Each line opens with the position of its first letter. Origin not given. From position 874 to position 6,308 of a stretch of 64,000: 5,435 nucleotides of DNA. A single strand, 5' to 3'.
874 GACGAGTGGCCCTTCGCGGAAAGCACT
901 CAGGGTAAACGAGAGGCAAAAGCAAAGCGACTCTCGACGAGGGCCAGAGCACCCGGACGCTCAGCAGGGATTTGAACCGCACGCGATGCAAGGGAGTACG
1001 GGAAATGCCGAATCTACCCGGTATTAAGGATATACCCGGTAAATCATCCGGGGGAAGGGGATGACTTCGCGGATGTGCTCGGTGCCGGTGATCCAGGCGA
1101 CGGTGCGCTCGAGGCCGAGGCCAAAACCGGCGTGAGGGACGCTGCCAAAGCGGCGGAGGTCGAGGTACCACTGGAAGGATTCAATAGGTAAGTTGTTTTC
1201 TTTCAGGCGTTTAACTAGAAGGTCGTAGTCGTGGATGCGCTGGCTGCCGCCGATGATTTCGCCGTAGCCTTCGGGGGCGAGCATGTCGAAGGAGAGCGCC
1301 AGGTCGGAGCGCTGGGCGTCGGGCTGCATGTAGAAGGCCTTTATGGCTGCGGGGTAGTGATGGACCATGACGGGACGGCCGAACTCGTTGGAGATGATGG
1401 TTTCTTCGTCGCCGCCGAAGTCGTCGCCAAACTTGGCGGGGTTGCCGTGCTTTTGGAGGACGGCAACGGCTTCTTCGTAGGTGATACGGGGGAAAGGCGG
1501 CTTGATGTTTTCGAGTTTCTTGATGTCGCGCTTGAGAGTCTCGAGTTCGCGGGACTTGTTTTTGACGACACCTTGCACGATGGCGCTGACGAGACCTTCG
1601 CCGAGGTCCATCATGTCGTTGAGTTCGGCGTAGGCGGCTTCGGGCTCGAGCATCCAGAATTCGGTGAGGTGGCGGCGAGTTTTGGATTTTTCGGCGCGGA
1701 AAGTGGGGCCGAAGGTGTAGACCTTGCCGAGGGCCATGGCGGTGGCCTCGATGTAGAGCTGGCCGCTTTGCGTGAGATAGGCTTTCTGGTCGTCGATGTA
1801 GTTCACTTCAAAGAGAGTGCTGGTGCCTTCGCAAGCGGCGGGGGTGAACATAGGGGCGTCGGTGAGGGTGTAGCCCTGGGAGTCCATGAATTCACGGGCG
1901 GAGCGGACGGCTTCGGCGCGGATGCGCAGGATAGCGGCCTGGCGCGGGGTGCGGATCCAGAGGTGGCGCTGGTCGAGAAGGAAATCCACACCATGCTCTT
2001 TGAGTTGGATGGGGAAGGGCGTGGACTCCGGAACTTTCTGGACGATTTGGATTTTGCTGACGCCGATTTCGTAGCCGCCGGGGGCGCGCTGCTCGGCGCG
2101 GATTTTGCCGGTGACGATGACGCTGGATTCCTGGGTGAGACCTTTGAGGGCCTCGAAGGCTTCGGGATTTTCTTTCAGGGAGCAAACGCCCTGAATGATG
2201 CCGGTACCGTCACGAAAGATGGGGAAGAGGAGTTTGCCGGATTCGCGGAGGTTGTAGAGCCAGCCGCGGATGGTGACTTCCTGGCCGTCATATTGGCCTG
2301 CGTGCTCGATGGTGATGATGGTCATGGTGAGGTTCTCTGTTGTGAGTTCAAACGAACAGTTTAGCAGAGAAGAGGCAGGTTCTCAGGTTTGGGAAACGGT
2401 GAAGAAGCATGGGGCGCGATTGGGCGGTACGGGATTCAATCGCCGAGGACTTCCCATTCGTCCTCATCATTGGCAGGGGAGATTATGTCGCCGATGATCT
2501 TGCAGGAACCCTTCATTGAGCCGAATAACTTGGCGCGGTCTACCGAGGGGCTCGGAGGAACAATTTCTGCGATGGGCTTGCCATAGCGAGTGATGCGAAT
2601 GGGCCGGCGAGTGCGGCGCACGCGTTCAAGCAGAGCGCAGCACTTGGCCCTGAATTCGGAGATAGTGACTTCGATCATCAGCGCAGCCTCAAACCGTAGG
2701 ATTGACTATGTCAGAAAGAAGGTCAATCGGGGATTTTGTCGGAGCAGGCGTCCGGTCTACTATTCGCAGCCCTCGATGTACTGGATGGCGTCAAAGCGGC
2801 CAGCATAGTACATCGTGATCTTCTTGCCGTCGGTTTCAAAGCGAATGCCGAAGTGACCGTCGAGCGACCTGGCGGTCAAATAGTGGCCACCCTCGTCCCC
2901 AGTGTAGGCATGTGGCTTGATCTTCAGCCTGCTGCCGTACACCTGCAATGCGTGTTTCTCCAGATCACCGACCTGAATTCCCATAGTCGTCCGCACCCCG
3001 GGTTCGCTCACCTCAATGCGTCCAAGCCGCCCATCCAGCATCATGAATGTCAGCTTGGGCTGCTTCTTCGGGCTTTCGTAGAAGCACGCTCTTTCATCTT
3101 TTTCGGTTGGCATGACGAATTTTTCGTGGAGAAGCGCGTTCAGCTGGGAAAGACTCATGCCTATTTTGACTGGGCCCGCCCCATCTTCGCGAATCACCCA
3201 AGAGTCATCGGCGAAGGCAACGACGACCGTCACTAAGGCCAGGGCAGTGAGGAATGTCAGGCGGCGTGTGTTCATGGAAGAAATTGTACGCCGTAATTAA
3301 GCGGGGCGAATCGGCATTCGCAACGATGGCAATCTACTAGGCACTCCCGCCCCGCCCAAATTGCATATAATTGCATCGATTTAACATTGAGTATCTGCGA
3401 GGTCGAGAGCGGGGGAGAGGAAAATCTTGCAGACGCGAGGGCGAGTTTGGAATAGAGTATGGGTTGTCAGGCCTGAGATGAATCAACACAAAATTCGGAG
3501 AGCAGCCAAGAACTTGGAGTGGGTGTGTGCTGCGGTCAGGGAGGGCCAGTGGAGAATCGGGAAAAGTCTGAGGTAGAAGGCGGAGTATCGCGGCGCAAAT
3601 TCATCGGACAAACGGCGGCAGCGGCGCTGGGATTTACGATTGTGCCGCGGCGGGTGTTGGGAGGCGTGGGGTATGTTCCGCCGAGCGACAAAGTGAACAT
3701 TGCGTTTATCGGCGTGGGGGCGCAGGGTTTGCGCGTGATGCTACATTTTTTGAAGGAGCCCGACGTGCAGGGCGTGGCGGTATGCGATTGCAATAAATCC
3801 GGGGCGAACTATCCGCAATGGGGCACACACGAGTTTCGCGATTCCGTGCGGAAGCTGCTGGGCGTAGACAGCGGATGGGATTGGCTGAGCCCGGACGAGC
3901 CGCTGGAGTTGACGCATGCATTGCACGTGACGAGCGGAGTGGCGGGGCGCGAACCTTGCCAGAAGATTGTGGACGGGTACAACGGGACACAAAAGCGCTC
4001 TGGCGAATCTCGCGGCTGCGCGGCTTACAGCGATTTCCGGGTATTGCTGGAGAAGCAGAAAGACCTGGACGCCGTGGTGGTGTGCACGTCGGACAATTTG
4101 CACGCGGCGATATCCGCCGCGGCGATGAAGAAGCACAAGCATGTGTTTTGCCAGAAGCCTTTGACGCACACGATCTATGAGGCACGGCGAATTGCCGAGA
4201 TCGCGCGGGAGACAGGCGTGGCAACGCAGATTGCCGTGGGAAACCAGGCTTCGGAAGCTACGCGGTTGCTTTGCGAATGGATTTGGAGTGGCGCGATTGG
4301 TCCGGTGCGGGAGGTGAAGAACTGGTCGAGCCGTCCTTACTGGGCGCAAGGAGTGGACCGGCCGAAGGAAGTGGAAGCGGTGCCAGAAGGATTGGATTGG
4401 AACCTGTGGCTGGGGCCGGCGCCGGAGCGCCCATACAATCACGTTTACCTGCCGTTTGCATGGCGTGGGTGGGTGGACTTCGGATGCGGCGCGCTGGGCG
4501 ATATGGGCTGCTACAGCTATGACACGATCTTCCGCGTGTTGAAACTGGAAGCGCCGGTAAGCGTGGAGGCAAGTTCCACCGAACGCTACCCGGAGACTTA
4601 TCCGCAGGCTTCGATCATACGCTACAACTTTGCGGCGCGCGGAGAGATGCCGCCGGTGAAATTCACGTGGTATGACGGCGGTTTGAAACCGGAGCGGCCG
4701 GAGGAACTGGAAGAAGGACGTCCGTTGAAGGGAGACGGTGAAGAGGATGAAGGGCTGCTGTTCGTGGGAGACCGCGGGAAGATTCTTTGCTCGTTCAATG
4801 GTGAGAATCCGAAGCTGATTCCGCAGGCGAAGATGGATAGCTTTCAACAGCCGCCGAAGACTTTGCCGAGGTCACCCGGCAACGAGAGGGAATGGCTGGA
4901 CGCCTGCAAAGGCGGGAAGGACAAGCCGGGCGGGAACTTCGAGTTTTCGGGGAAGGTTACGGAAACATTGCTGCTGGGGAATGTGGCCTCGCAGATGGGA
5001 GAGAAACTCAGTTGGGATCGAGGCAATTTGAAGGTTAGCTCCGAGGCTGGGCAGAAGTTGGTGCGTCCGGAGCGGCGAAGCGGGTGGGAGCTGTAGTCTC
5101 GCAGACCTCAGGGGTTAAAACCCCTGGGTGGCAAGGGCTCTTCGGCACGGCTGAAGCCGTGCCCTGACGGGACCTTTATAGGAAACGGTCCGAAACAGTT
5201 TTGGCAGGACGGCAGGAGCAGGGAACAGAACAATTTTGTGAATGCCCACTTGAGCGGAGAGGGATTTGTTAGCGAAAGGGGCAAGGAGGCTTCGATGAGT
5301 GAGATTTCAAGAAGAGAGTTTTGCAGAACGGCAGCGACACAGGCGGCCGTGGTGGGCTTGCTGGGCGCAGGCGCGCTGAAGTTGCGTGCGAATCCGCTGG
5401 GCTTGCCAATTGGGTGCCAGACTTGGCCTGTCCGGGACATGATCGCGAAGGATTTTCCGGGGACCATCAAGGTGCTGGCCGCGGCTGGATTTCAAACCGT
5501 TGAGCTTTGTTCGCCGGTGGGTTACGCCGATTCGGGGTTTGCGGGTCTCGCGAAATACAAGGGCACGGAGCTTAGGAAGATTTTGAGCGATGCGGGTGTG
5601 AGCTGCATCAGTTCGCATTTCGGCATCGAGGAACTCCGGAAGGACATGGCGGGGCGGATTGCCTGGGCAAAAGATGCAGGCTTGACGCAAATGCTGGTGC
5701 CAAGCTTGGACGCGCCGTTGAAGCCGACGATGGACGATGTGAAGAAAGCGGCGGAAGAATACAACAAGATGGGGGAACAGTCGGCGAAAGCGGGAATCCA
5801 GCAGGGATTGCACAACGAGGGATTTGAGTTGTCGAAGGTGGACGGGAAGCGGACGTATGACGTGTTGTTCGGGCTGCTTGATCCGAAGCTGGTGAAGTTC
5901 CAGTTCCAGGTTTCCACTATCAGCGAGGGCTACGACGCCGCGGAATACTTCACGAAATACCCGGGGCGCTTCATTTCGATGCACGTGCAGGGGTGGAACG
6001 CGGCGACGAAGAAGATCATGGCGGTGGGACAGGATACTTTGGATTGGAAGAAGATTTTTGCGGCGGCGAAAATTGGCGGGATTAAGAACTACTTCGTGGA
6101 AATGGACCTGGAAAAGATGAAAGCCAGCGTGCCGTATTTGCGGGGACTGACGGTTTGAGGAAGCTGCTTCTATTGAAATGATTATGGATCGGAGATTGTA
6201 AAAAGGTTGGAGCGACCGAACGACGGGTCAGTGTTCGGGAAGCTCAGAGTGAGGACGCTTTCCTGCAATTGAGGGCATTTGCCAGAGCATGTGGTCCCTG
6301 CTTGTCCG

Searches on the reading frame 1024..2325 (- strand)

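Call 64: search_protein_families(library=pfam, proteins=[window:1024-2325:-], max_evalue=0.00001)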
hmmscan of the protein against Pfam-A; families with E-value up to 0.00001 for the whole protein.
window:1024-2325:- (433 aa): 2 families
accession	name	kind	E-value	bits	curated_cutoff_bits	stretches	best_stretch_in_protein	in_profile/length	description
PF00152.25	tRNA-synt_2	-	4.8e-75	252.9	25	1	114-427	3-307/308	tRNA synthetases class II (D, K and N)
PF01336.31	tRNA_anti-codon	-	2.3e-14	53.5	27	1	17-95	1-75/75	OB-fold nucleic acid binding domain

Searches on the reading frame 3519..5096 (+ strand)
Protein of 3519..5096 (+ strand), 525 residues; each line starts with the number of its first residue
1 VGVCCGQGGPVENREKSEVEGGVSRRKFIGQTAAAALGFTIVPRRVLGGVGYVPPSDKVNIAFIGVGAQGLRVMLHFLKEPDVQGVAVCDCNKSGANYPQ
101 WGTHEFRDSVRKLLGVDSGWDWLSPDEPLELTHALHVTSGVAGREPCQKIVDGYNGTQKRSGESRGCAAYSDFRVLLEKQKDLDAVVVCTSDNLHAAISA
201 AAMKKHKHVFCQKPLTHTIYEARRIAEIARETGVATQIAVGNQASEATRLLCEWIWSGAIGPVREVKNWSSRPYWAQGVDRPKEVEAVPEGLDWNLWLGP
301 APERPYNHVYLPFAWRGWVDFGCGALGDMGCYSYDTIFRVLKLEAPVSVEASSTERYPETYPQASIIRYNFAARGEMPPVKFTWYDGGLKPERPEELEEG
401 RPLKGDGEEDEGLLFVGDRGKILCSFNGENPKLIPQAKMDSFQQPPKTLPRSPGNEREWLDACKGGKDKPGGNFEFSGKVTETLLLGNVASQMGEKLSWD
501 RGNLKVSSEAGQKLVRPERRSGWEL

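Call 64: search_protein_families(library=pfam, proteins=[window:3519-5096:+], max_evalue=0.00001)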
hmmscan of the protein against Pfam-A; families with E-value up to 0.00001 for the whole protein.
window:3519-5096:+ (525 aa): 2 families
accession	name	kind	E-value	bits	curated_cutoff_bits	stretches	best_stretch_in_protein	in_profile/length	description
PF01408.29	GFO_IDH_MocA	-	3.4e-18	66.9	24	1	148-237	29-117/120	Oxidoreductase family, NAD-binding Rossmann fold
PF19051.5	GFO_IDH_MocA_C2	-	1e-16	61.7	23.3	1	283-372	43-134/254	Oxidoreductase family, C-terminal alpha/beta domain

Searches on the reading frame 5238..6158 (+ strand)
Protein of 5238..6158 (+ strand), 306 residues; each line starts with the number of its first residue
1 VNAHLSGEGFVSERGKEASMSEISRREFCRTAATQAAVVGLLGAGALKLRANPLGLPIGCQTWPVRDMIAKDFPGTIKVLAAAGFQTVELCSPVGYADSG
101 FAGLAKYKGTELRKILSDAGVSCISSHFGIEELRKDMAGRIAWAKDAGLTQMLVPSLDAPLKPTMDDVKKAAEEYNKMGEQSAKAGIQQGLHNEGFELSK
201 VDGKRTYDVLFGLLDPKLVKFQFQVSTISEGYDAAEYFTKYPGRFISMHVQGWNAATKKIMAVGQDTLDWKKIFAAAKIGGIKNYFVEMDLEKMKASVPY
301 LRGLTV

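Call 64: search_protein_families(library=pfam, proteins=[window:5238-6158:+], max_evalue=0.00001)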
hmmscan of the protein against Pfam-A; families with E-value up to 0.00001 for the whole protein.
window:5238-6158:+ (306 aa): 1 family
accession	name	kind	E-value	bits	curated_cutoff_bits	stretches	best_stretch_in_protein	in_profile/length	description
PF01261.30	AP_endonuc_2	-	7.3e-06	26.3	31.1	1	78-287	2-225/249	Xylose isomerase-like TIM barrel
